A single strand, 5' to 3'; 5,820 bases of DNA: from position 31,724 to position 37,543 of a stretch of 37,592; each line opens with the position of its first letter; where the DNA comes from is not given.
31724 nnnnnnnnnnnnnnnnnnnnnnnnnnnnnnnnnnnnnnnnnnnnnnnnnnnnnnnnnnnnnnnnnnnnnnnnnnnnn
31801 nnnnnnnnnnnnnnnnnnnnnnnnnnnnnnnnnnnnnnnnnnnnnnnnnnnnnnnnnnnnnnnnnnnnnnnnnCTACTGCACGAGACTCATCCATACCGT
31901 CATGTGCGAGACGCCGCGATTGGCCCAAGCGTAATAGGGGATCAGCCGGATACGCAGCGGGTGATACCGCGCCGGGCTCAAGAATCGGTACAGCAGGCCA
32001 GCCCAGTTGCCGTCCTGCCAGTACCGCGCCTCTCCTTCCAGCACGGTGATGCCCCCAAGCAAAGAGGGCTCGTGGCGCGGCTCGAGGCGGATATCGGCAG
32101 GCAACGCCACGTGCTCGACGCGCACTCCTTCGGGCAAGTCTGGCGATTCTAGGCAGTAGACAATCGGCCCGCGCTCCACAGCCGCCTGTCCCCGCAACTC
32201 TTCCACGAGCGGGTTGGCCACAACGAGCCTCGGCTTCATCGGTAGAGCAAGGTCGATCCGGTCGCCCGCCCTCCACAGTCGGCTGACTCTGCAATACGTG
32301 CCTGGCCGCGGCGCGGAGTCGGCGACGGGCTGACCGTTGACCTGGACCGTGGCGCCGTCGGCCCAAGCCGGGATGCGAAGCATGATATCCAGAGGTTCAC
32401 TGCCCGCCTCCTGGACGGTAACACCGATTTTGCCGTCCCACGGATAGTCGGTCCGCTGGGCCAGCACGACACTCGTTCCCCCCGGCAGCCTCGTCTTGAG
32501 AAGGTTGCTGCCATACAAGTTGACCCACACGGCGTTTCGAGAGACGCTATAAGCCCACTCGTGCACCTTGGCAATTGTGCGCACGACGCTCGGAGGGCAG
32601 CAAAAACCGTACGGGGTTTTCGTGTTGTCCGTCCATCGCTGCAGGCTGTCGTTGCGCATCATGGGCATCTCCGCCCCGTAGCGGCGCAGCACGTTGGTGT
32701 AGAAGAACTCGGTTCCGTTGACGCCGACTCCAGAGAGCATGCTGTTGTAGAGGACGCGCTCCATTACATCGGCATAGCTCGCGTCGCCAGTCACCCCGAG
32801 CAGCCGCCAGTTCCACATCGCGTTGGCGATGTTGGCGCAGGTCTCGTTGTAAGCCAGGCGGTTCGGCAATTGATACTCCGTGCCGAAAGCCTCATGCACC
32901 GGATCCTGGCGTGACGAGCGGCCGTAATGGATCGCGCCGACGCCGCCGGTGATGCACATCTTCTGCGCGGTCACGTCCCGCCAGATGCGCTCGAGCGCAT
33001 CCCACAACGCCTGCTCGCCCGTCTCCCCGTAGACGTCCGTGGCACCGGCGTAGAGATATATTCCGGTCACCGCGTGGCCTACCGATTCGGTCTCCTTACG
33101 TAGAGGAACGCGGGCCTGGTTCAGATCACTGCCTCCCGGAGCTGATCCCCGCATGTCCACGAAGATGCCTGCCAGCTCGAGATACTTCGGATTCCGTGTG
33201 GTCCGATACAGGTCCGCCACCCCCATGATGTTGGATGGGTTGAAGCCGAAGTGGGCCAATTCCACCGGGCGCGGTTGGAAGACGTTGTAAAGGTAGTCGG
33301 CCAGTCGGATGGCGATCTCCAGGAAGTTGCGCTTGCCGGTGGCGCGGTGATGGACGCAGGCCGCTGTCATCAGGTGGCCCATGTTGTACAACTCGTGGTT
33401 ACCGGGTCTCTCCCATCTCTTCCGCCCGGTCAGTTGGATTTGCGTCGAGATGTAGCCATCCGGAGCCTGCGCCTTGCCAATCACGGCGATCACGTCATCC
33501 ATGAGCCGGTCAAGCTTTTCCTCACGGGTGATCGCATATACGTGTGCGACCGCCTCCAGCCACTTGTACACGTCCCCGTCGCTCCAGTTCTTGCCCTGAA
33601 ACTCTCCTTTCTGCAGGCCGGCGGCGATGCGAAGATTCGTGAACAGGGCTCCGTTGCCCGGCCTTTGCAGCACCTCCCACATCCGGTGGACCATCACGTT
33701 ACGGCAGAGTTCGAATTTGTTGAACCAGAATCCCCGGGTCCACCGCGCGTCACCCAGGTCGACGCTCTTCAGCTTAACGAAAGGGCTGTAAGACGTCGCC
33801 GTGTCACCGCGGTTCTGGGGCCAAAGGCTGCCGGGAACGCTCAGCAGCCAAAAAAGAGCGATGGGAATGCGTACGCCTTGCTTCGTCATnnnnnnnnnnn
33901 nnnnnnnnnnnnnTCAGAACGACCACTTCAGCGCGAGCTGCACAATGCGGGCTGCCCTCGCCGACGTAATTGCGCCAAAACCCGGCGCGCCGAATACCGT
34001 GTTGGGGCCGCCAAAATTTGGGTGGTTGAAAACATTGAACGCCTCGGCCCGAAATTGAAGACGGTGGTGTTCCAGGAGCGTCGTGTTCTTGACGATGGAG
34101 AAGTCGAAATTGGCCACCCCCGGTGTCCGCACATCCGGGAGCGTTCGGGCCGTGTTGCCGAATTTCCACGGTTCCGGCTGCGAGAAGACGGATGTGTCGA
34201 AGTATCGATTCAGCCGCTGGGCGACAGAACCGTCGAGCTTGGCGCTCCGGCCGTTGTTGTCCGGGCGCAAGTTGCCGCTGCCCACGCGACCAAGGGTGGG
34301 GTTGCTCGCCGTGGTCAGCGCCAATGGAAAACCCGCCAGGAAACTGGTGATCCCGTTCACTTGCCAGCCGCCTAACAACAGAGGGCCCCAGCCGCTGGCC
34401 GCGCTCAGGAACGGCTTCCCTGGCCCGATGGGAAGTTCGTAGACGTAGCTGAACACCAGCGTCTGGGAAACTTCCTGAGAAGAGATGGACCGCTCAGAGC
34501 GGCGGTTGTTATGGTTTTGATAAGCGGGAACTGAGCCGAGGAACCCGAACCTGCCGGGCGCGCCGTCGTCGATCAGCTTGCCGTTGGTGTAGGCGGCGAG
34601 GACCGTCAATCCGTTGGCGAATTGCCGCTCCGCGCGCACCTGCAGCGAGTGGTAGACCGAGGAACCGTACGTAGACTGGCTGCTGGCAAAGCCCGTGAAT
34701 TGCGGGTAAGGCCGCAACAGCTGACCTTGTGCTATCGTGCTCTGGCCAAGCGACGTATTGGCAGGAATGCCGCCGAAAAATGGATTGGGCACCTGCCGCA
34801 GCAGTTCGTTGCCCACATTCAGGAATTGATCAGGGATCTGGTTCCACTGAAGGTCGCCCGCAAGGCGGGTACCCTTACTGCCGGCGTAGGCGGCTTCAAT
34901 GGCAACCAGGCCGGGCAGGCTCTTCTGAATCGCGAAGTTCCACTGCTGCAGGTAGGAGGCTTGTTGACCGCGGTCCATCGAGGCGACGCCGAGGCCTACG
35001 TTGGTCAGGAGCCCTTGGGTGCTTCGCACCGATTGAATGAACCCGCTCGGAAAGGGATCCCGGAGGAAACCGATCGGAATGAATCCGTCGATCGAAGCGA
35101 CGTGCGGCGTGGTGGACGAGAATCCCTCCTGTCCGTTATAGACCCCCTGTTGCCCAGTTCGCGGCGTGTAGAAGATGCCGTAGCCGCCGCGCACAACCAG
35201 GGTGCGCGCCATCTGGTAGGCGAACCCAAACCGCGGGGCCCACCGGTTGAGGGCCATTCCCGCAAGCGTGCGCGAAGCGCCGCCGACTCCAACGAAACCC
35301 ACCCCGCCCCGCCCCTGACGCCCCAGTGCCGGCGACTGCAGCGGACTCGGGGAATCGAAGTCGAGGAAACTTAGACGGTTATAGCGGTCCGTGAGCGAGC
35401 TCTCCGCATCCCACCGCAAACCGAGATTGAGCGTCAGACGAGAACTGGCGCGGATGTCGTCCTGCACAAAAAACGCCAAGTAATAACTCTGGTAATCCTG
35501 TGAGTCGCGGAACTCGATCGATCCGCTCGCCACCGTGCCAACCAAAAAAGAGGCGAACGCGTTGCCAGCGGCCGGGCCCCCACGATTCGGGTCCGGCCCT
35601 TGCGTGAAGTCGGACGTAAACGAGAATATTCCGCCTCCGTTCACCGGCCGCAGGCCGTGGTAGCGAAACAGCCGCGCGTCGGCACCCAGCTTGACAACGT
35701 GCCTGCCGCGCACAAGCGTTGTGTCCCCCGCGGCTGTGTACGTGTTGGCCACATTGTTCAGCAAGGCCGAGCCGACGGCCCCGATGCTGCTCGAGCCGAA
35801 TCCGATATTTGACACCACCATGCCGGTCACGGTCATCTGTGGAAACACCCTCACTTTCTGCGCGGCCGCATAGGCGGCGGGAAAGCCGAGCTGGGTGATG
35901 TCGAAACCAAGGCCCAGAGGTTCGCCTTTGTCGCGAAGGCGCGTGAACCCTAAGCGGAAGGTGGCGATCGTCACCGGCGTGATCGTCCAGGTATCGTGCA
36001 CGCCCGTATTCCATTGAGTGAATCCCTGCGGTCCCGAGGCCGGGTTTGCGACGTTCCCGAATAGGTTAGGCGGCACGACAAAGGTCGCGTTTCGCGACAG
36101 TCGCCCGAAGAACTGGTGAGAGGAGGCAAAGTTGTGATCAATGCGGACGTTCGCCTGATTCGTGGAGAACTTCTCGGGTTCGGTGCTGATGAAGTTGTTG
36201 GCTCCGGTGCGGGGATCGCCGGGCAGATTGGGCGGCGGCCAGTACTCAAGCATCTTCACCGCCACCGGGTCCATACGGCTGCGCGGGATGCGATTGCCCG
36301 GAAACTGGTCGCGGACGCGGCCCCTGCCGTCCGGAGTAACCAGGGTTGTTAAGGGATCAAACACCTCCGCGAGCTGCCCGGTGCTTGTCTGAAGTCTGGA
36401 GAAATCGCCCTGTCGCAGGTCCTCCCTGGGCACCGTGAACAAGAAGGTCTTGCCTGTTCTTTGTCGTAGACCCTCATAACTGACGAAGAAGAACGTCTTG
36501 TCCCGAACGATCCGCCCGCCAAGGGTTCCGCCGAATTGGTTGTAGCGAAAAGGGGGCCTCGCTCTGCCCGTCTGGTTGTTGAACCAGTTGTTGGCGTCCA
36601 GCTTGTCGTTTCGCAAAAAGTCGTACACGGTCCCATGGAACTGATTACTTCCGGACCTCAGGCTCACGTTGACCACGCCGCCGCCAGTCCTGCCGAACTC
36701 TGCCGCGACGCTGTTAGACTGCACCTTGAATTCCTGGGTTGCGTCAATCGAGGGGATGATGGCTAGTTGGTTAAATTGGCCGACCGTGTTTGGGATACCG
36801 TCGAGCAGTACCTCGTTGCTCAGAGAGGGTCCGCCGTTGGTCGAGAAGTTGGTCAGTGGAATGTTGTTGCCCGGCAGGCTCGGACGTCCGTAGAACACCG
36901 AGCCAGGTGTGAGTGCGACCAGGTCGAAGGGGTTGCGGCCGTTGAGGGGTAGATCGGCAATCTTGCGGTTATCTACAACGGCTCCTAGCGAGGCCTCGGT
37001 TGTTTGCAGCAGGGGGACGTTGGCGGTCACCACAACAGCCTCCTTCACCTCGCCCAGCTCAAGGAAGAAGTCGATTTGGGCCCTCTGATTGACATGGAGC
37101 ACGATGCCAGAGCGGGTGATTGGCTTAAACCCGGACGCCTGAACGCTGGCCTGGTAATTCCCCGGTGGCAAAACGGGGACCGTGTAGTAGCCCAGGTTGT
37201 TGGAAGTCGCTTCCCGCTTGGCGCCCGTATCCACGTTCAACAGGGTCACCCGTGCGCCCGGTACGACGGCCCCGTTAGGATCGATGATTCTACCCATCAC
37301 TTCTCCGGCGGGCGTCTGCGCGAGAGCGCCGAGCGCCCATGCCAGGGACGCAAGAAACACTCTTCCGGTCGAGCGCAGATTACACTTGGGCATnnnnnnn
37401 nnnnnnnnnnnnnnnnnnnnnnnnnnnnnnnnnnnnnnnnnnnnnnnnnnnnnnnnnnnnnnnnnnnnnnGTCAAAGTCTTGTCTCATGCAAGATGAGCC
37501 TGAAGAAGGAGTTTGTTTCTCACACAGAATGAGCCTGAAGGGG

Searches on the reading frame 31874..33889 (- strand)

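Call 52: search_protein_families(library=pfam, proteins=[window:31874-33889:-], max_evalue=0.01)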
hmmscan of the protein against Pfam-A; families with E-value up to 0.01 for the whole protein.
window:31874-33889:- (671 aa): 3 families
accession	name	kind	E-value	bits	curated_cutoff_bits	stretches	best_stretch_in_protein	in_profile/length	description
PF07944.18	Beta-AFase-like_GH127_cat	-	1.8e-101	340.3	24.9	1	49-443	3-375/376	Beta-L-arabinofuranosidase, GH127 catalytic domain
PF20736.2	Glyco_hydro127M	-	3.6e-25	88.4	24.2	1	454-551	2-95/95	Beta-L-arabinofuranosidase, GH127 middle domain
PF20737.2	Glyco_hydro127C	-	7.7e-23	80.5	23.7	1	553-667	1-70/71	Glycoside hydrolase family 127 C-terminal domain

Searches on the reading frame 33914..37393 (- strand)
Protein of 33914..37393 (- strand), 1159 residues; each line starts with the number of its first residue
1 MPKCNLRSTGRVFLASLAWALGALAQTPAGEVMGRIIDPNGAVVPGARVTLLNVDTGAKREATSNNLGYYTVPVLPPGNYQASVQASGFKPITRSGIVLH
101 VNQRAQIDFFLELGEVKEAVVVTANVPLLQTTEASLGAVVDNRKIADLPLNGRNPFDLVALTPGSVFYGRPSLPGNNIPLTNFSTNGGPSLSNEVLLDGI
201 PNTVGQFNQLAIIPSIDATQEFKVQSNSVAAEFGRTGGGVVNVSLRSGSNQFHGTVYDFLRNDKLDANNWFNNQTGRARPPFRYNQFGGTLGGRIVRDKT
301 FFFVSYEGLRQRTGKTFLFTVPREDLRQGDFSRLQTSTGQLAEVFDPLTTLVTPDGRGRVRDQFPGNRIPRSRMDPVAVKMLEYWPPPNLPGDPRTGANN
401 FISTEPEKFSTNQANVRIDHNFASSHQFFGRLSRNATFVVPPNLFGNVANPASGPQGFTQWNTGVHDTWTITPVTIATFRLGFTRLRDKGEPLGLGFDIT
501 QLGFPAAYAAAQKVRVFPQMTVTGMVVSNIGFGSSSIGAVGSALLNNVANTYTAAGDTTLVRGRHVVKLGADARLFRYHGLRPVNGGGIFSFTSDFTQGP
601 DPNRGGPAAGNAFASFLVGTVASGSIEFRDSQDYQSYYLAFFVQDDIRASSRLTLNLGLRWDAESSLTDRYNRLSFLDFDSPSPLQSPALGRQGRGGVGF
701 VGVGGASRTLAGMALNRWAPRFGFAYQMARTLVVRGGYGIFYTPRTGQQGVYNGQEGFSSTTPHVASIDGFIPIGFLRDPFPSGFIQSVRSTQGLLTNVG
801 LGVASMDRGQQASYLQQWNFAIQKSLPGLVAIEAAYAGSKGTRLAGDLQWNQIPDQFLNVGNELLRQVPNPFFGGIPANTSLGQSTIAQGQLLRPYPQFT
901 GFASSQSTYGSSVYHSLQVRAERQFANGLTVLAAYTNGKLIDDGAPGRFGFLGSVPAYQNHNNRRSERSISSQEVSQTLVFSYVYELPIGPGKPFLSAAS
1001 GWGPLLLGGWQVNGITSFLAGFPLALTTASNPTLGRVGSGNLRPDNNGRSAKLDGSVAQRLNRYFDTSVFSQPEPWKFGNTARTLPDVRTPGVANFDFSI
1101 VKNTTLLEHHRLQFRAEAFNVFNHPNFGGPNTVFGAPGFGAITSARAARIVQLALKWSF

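Call 52: search_protein_families(library=pfam, proteins=[window:33914-37393:-], max_evalue=0.01)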
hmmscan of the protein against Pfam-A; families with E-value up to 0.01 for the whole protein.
window:33914-37393:- (1159 aa): 4 families
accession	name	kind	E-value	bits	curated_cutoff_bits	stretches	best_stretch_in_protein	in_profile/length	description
PF25183.1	OMP_b-brl_4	-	6.1e-232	773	30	1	245-1152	2-838/838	Outer membrane beta barrel domain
PF13620.12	CarboxypepD_reg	-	5.3e-21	75.2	32.3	1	32-111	2-81/82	Carboxypeptidase regulatory-like domain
PF00593.30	TonB_dep_Rec_b-barrel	-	3.5e-06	27.6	27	1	419-753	11-253/436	TonB dependent receptor-like, beta-barrel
PF13715.12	CarbopepD_reg_2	-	0.00032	21.1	32.2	1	33-113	2-78/88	CarboxypepD_reg-like domain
